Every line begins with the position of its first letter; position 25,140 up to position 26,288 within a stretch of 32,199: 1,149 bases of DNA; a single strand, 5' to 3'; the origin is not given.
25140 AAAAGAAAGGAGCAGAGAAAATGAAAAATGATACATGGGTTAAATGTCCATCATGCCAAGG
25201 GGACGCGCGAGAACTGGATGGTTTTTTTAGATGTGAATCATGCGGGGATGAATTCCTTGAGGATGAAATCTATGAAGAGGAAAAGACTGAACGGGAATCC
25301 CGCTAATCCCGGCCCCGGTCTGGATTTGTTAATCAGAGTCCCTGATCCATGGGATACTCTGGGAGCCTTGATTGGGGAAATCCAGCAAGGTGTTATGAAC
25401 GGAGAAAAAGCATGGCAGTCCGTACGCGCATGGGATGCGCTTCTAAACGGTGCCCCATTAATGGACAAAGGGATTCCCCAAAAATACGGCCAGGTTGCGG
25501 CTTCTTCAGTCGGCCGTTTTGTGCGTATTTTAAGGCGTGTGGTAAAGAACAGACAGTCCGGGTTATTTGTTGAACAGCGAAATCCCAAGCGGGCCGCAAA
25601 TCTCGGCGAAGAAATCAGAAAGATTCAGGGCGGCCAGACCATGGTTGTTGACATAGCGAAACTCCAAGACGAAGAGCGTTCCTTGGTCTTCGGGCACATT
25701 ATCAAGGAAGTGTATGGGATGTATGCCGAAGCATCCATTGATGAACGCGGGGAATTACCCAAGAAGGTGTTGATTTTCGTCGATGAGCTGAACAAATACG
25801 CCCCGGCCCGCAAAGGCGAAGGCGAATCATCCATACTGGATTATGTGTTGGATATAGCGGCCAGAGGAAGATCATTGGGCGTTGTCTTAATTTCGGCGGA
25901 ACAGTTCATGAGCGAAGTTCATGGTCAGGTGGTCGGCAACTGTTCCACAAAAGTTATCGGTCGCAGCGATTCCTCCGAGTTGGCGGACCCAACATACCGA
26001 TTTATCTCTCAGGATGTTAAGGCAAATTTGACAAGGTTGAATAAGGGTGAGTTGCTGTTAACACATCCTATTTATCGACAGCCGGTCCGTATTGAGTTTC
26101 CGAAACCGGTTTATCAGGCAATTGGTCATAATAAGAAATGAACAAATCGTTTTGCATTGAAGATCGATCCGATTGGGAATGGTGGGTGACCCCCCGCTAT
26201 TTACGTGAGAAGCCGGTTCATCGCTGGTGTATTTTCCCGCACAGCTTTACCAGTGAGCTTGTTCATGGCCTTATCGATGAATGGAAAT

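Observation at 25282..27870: A 2.6-kb foreign segment sits inside a phage zinc-ribbon gene, and deleting it between two AAAGACT copies restores one in-frame 123-aa ORF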

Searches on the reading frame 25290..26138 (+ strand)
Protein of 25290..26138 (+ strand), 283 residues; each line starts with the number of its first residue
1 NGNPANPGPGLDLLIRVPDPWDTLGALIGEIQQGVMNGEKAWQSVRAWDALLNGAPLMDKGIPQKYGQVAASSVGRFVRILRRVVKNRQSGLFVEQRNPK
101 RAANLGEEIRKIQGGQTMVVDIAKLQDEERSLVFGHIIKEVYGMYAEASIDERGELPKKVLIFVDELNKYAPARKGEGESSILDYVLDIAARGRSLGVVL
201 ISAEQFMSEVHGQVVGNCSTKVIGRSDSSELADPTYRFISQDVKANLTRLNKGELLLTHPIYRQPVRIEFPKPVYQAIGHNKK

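Call 7: search_protein_families(library=pfam, proteins=[window:25290-26138:+], max_evalue=0.1)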
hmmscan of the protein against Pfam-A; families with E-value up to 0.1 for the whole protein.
window:25290-26138:+ (283 aa): 0 families

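Call 8: search_protein_families(library=ncbifam, proteins=[window:25290-26138:+], max_evalue=0.1)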
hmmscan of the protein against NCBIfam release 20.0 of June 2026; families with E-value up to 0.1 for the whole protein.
window:25290-26138:+ (283 aa): 5 families
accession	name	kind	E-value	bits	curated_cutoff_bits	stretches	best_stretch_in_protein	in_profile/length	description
NF033849.1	ser_rich_anae_1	subfamily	0.0002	18.8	650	1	117-244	976-1108/1163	serine-rich protein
NF041017.1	DNA_import_CedB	equivalog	0.00026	19.8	700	1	110-209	429-518/590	DNA import protein CedB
NF040819.1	helicase_HerA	equivalog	0.00039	19.1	970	1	156-226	400-467/561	DNA double-strand break repair helicase HerA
NF042943.1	HerA_antiphage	equivalog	0.011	14.4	800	1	116-226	395-502/566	anti-phage-associated helicase HerA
NF042944.1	HerA_antiphage_2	equivalog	0.015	14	850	1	151-223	420-492/576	anti-phage-associated helicase HerA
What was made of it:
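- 25289..26141 (+): 3' stump of a HerA-family ATPase gene (residues ~298-580 of 580). Walker B (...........) is present; Walker A and the N-terminal domains are missing. NCBIfam HerA models match only their positions ~400-500 (call 8).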

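Call 16: find_homologous_proteins(query=window:25290-26138:+)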
Query window:25290-26138:+ (283 aa): 465 proteins with E <= 0.001 among 1633 candidates; the best 120 are listed.
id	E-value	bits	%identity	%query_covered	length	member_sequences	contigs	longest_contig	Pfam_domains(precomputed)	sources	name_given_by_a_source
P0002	4.9e-160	549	91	94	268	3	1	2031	-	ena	-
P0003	1.7e-149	515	84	96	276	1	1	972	-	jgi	jgi:DNA helicase HerA-like ATPase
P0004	3.8e-149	513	80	99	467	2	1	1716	-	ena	-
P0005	5.0e-149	513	85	95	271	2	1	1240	-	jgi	jgi:DNA helicase HerA-like ATPase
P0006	4.4e-147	507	80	99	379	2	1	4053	-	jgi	jgi:hypothetical protein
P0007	1.6e-146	505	79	99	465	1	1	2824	-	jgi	jgi:DNA helicase HerA-like ATPase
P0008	3.9e-145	500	80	99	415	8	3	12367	-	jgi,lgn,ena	-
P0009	2.5e-144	498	80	99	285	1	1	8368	-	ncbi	-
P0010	9.7e-144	496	80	99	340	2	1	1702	-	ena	-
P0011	1.1e-142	492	76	100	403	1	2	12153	-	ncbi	-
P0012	1.5e-142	492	80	96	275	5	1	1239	-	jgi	jgi:DNA helicase HerA-like ATPase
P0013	2.2e-141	488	79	99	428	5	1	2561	-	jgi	jgi:hypothetical protein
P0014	1.1e-140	486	81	95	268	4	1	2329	-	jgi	jgi:DNA helicase HerA-like ATPase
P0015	1.1e-138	479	75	100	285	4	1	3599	-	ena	-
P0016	2.2e-138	478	75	98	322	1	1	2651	-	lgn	-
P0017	1.7e-136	472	82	92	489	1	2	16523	PF01555.25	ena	-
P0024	7.7e-110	384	90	67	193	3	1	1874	-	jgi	jgi:hypothetical protein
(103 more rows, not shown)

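Call 26: find_encoding_contigs(protein=P0017, flank=8000, max_places=3)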
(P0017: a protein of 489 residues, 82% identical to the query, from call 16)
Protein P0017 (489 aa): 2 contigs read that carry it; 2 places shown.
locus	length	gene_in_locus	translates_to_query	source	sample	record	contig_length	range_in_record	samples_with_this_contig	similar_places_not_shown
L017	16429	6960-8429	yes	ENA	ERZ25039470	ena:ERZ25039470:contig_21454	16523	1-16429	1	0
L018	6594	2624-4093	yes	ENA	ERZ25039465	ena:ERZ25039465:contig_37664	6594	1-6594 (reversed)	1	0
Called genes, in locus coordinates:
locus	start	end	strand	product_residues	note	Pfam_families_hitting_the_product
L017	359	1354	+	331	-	PF01734:Patatin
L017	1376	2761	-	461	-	PF00027:cNMP_binding, PF02518:HATPase_c, PF14501:HATPase_c_5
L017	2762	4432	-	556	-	PF00072:Response_reg, PF01266:DAO (faint), PF00070:Pyr_redox (faint), PF03486:HI0933_like (faint), PF07992:Pyr_redox_2, PF12831:FAD_oxidored (weak), PF13738:Pyr_redox_3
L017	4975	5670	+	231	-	-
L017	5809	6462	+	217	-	-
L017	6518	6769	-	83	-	-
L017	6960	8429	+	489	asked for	PF01555:N6_N4_Mtase (weak)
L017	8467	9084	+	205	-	-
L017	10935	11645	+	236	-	-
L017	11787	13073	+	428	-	PF01071:GARS_A, PF02843:GARS_C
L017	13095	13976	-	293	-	PF02223:Thymidylate_kin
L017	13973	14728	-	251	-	PF02223:Thymidylate_kin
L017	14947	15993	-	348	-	PF02985:HEAT (faint), PF13646:HEAT_2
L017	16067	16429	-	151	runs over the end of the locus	?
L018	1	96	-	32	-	?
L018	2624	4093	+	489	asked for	PF01555:N6_N4_Mtase (weak)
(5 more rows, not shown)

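Call 27: find_encoding_contigs(protein=P0008, flank=8000, max_places=3)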
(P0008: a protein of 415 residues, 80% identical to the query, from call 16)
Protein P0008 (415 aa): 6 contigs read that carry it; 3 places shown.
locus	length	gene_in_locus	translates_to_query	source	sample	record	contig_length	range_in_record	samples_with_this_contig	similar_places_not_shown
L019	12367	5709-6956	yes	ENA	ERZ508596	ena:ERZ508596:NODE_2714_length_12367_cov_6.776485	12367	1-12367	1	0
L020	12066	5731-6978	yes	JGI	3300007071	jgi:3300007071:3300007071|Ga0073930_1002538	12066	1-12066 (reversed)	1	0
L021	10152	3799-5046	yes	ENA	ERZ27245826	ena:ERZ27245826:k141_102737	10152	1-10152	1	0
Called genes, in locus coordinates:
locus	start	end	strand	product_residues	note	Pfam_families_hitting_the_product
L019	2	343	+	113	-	?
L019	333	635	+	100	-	PF01909:NTP_transf_2, PF18765:Polbeta (weak)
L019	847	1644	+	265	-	-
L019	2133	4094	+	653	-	-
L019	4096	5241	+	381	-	-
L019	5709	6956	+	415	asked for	-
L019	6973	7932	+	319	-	PF01555:N6_N4_Mtase (weak), PF01170:UPF0020 (faint)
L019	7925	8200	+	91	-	-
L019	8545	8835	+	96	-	PF11867:T1RH-like_C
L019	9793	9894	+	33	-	-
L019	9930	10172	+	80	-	PF14076:DUF4258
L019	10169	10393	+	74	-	PF15731:MqsA_antitoxin (weak)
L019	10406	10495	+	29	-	-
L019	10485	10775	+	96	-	PF01909:NTP_transf_2, PF18765:Polbeta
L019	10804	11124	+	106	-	PF01934:HepT-like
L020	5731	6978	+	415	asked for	-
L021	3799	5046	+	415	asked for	-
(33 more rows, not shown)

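Call 70: find_encoding_contigs(protein=P0002, flank=3000)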
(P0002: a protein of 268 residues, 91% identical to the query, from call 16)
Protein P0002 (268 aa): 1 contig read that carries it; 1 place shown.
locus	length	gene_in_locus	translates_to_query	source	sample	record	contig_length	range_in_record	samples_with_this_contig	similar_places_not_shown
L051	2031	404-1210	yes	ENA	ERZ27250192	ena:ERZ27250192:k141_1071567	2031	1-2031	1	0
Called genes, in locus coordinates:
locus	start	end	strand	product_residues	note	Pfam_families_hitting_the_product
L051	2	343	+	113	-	?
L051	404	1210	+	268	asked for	-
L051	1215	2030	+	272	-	?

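Call 71: find_encoding_contigs(protein=P0024, flank=3000)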
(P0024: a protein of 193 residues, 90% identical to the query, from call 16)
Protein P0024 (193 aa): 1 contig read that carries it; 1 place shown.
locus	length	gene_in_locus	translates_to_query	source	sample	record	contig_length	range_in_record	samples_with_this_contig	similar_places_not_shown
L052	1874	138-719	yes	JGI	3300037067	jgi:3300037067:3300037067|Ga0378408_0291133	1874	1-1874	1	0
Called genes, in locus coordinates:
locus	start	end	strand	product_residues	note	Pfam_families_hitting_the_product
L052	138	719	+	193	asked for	-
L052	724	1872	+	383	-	?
